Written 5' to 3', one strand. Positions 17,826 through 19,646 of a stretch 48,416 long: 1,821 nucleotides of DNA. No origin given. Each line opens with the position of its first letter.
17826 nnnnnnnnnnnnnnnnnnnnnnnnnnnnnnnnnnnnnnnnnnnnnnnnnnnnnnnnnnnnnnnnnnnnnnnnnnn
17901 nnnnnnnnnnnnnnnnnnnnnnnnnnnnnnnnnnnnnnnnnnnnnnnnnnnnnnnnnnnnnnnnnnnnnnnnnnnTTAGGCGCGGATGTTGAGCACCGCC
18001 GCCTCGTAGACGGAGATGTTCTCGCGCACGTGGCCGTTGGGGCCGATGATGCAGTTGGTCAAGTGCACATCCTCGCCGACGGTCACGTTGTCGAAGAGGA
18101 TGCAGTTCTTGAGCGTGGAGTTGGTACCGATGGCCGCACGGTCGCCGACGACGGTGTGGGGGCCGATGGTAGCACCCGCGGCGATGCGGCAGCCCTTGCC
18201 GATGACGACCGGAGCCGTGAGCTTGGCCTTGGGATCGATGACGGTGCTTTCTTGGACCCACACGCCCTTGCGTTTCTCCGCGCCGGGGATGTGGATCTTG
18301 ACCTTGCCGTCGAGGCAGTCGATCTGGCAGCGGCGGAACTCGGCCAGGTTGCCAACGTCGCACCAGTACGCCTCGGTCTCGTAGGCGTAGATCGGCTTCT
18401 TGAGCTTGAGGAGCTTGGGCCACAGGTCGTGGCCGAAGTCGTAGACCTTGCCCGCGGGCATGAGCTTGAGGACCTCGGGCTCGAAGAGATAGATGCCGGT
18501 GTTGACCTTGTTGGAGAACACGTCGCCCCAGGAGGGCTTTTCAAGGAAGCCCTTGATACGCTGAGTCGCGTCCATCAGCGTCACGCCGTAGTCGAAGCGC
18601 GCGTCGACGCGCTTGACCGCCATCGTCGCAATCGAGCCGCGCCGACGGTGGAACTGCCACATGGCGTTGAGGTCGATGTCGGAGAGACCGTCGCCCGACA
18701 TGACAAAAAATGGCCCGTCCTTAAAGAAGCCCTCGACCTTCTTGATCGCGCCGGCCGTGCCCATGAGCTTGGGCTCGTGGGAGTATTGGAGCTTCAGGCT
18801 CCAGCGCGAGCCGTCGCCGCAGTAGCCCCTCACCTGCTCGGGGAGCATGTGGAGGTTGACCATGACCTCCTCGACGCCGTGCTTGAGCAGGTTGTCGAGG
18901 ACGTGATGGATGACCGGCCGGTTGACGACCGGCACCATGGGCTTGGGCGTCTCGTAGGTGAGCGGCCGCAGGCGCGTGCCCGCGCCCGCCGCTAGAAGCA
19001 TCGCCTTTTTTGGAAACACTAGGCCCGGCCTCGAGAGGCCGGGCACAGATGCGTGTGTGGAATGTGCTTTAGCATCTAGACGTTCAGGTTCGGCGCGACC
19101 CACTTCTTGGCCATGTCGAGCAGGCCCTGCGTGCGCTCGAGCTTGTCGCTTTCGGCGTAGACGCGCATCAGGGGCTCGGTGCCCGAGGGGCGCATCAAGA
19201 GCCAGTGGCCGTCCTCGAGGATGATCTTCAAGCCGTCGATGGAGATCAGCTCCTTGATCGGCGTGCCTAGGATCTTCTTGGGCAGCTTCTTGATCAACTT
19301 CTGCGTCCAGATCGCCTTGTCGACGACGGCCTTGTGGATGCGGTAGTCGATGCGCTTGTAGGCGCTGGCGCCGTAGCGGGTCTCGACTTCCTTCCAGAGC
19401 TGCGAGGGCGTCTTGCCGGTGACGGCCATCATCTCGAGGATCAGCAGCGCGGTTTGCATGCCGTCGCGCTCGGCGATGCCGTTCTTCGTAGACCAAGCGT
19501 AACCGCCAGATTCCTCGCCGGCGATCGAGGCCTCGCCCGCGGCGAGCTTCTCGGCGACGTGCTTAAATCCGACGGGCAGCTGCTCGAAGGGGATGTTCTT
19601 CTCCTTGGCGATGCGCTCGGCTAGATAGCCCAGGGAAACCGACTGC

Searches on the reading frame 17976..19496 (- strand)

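Call 114: search_protein_families(library=pfam, proteins=[window:17976-19496:-], max_evalue=0.00001)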
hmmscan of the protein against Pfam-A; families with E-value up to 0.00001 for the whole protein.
window:17976-19496:- (506 aa): 5 families
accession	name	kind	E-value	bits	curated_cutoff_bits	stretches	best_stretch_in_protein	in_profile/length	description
PF00483.29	NTP_transferase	-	3.6e-50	171.3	21.2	1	164-389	1-237/245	Nucleotidyl transferase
PF25084.1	LbH_EIF2B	-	3.4e-17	62.8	54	1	409-503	1-94/105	EIF2B subunit epsilon LbH domain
PF00132.30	Hexapep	-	2.8e-12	46.2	27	1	412-445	2-35/36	Bacterial transferase hexapeptide (six repeats)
PF12804.13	NTP_transf_3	-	4.4e-08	33.9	27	1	165-270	1-96/160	MobA-like NTP transferase domain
PF24894.1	Hexapep_GlmU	-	1.3e-07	32.1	23.3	1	430-496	19-83/104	GlmU-like, C-terminal hexapeptide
